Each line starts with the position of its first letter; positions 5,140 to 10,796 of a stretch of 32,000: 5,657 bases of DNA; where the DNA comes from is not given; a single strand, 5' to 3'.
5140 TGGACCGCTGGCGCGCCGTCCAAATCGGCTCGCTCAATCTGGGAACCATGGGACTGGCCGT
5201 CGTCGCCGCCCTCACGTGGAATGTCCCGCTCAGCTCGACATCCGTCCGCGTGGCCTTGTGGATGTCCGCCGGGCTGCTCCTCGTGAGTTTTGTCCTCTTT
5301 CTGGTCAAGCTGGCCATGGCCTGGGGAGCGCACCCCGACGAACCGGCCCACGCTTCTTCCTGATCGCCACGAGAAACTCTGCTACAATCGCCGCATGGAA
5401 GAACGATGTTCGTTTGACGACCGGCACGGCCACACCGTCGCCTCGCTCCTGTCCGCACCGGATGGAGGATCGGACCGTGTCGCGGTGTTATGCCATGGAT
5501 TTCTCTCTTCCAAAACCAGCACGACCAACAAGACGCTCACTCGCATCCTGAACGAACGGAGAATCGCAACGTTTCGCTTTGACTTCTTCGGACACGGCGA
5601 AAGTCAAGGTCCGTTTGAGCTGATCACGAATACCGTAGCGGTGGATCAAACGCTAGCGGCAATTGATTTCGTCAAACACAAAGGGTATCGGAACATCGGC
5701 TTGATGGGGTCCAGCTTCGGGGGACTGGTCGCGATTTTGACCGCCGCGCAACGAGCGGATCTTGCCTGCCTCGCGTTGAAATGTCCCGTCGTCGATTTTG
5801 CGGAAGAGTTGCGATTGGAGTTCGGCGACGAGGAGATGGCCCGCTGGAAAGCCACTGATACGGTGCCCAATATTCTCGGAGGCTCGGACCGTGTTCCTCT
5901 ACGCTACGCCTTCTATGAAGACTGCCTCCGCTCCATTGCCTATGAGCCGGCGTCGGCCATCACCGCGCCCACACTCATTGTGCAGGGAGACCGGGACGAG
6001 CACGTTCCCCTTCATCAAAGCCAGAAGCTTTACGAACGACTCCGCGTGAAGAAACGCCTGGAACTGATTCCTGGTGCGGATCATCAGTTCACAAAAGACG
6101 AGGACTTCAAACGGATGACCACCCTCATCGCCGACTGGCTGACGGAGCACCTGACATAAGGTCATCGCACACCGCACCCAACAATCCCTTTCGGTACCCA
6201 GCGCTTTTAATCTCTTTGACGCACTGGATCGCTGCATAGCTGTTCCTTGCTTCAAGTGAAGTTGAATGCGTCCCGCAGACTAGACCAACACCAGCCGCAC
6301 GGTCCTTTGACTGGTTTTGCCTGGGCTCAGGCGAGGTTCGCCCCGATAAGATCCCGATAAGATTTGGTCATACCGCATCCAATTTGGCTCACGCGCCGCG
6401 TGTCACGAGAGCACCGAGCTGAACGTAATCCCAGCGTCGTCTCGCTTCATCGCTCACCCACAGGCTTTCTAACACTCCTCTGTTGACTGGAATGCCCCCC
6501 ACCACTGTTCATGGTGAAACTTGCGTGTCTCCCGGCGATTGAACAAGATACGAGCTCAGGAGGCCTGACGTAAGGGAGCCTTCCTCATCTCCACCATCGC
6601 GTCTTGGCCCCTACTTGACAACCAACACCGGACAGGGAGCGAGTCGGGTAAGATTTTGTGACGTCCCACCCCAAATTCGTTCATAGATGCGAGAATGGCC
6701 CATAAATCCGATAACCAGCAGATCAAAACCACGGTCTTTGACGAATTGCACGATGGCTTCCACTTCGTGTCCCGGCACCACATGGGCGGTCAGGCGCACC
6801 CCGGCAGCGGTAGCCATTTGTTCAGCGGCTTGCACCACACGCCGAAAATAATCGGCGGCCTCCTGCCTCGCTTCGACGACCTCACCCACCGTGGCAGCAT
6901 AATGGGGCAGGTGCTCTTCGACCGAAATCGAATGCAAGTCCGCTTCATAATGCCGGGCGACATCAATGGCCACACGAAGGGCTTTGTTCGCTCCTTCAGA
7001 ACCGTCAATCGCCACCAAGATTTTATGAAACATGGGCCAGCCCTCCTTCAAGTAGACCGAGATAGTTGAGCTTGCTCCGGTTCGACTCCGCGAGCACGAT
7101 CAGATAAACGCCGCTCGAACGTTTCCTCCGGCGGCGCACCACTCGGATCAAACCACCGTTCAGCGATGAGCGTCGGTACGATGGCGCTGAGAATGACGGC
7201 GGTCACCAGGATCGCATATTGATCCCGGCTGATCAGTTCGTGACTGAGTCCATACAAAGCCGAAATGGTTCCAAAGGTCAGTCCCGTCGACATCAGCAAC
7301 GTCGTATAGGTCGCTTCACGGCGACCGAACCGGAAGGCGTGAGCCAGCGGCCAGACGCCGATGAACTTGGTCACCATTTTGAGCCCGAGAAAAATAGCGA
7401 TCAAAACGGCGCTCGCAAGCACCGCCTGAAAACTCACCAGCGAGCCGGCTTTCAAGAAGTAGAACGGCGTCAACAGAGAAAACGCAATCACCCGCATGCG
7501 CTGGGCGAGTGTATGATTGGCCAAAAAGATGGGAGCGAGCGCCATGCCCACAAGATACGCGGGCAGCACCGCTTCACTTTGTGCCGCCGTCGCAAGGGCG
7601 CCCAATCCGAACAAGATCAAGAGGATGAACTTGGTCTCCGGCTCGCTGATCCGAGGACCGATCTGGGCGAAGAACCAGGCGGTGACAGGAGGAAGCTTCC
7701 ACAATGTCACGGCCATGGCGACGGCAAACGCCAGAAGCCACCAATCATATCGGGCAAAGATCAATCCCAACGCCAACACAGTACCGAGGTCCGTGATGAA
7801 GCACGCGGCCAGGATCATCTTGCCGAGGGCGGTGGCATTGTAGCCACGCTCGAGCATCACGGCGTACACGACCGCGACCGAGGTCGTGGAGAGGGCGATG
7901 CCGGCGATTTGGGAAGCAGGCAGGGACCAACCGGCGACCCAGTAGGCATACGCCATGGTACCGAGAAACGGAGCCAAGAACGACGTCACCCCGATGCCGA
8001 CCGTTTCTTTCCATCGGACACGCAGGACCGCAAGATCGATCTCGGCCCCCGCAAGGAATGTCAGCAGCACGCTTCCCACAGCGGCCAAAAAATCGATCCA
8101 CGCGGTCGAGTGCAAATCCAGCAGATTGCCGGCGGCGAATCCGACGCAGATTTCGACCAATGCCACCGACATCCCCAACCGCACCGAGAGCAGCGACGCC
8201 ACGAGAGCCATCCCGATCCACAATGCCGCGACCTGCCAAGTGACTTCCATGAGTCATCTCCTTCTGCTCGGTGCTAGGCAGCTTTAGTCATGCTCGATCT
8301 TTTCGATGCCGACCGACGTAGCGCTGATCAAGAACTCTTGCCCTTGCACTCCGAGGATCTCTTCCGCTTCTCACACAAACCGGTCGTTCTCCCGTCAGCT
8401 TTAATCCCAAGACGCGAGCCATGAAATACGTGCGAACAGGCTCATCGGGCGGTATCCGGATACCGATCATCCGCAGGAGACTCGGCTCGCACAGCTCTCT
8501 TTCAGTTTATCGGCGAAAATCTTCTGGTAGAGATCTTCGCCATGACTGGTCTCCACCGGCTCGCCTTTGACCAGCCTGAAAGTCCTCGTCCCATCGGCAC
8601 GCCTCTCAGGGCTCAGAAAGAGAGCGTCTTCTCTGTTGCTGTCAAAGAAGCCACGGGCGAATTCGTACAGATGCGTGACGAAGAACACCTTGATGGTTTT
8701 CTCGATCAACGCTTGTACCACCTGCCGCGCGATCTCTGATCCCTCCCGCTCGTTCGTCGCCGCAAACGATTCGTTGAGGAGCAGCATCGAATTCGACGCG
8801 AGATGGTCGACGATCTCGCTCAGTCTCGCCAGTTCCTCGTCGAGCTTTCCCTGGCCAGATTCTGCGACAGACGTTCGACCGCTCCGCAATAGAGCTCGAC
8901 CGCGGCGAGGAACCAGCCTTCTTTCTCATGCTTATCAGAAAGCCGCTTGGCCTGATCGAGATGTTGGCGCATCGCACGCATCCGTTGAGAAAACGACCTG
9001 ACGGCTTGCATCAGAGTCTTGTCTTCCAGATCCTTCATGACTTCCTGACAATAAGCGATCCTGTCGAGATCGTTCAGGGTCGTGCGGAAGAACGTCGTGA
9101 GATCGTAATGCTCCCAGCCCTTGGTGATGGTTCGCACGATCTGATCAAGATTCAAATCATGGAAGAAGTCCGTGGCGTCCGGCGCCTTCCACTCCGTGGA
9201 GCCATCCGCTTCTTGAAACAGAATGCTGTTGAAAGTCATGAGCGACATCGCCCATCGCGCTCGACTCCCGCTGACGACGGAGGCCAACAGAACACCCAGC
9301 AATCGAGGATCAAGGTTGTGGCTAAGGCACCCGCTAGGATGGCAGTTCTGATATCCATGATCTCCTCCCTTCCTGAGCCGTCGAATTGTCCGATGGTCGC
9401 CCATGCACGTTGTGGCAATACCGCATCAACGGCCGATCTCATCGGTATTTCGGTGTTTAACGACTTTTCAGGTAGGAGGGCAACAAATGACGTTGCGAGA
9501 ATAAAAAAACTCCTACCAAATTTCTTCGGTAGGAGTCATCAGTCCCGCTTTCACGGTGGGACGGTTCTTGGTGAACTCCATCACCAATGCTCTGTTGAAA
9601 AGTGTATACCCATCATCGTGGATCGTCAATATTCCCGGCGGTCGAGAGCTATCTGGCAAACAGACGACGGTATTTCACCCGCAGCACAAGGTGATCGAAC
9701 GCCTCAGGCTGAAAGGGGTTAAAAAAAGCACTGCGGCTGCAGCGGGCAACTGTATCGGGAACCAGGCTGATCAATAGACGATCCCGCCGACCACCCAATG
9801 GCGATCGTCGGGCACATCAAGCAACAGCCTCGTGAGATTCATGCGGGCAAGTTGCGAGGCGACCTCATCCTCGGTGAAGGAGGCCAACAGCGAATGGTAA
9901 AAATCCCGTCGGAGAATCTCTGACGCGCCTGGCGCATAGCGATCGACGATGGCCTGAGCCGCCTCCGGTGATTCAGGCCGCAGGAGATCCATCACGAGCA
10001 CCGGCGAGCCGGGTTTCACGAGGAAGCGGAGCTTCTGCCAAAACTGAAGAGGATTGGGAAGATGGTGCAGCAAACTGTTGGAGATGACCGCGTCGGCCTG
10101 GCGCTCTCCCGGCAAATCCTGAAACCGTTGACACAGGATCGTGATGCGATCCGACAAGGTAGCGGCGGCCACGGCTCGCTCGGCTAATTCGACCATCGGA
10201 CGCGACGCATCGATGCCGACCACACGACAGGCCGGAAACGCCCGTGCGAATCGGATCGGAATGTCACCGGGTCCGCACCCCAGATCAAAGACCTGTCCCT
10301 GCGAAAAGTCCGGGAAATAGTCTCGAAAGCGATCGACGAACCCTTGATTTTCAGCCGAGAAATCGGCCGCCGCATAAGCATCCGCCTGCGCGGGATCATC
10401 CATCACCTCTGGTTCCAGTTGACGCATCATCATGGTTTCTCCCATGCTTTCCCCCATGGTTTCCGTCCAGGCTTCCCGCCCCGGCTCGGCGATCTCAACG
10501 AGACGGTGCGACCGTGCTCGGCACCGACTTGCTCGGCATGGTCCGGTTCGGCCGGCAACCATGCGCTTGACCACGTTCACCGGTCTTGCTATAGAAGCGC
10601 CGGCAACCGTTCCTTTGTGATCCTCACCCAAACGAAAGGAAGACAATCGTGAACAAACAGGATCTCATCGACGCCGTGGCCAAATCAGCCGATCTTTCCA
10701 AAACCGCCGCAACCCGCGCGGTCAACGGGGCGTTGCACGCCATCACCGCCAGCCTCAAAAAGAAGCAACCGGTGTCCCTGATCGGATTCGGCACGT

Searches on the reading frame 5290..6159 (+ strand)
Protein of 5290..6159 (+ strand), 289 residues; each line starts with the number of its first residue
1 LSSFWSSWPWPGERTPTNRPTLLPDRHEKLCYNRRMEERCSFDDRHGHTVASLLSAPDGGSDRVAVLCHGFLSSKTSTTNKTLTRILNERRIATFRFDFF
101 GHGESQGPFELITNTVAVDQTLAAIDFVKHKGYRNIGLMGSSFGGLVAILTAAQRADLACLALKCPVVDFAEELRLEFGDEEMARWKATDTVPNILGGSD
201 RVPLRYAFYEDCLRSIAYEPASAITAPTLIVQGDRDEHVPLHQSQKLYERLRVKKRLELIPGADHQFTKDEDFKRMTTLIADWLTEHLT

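Call 9: search_protein_families(library=pfam, proteins=[window:5290-6159:+], max_evalue=0.00001)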
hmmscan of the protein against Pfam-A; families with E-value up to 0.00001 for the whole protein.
window:5290-6159:+ (289 aa): 8 families
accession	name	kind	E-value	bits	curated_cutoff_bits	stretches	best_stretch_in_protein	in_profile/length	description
PF12146.15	Hydrolase_4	-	1.7e-21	77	27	2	62-186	4-129/239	Serine aminopeptidase, S33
PF00326.27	Peptidase_S9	-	7.2e-13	48.9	22.6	1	115-288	42-210/213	Prolyl oligopeptidase family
PF00561.26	Abhydrolase_1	-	2.5e-12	47.4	25.8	1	66-166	4-102/245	alpha/beta hydrolase fold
PF12697.13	Abhydrolase_6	-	8.2e-12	46.7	26.3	1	66-265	2-204/217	Alpha/beta hydrolase family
PF20408.4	Abhydrolase_11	-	7.5e-10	39.3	27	0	219-271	121-171/193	Alpha/beta hydrolase domain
PF02129.25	Peptidase_S15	-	1.8e-09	38.1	23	0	97-173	57-135/262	X-Pro dipeptidyl-peptidase (S15 family)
PF01738.24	DLH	-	8.3e-08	32.5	21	0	218-272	136-193/217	Dienelactone hydrolase family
PF20434.5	BD-FAE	-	1.3e-06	28.5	26.8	0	134-251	89-215/215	BD-FAE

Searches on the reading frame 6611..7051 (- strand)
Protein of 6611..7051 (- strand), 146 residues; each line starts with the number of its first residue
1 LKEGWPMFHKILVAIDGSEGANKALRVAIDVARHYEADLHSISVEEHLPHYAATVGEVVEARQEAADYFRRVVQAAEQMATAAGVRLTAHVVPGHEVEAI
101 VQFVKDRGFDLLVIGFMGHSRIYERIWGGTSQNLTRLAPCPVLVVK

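Call 10: search_protein_families(library=pfam, proteins=[window:6611-7051:-], max_evalue=0.00001)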
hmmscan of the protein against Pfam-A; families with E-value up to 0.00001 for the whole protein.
window:6611-7051:- (146 aa): 1 family
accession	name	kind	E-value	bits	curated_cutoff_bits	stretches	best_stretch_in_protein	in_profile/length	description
PF00582.32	Usp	-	4.7e-30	105.4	24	1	7-146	1-141/141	Universal stress protein family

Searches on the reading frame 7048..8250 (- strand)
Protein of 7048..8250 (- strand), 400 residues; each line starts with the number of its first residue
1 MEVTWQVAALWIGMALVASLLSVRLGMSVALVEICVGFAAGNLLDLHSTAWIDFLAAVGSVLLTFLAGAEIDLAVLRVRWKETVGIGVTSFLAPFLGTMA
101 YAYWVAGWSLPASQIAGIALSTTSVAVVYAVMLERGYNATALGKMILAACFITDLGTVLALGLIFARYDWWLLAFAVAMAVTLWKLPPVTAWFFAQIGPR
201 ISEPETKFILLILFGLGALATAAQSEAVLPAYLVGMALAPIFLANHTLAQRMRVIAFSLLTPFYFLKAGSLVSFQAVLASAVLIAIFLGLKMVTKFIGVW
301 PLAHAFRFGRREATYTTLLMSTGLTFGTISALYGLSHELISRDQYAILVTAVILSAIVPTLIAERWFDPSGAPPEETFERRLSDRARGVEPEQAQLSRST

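Call 10: search_protein_families(library=pfam, proteins=[window:7048-8250:-], max_evalue=0.00001)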
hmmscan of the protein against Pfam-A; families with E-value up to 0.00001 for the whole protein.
window:7048-8250:- (400 aa): 1 family
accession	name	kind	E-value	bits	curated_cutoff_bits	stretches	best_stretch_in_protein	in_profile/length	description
PF00999.27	Na_H_Exchanger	-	1.1e-35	123.6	26.2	1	14-361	3-367/375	Sodium/hydrogen exchanger, transmembrane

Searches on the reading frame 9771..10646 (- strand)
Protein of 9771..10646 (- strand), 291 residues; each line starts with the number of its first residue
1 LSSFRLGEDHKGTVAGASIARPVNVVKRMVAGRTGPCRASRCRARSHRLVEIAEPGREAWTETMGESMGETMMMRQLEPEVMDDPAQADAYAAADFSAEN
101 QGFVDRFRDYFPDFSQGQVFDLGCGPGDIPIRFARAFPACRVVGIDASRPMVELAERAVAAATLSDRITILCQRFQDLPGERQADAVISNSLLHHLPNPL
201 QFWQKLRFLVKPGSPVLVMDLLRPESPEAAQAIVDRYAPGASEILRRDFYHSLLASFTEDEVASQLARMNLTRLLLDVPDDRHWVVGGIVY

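Call 10: search_protein_families(library=pfam, proteins=[window:9771-10646:-], max_evalue=0.00001)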
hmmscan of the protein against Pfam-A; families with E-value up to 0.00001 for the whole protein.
window:9771-10646:- (291 aa): 8 families
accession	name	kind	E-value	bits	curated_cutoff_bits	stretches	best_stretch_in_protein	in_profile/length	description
PF13649.12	Methyltransf_25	-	1.1e-17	64.9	27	1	119-213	1-96/97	Methyltransferase domain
PF08242.18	Methyltransf_12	-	8.7e-16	58.9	30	1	121-213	2-95/98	Methyltransferase domain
PF08241.18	Methyltransf_11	-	3.4e-15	56.9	21.2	1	121-215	2-92/95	Methyltransferase domain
PF13847.12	Methyltransf_31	-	1.5e-14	54.4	27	1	116-220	4-111/145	Methyltransferase domain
PF13489.12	Methyltransf_23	-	7.1e-14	52.3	27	1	103-272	8-160/164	Methyltransferase domain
PF05175.20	MTS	-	5.4e-08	33.1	23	1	112-191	28-106/170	Methyltransferase small domain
PF02353.26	CMAS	-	2.2e-07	30.9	27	1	118-228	65-174/273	Mycolic acid cyclopropane synthetase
PF01209.24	Ubie_methyltran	-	2.1e-06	27.7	20.1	1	118-232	50-165/233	ubiE/COQ5 methyltransferase family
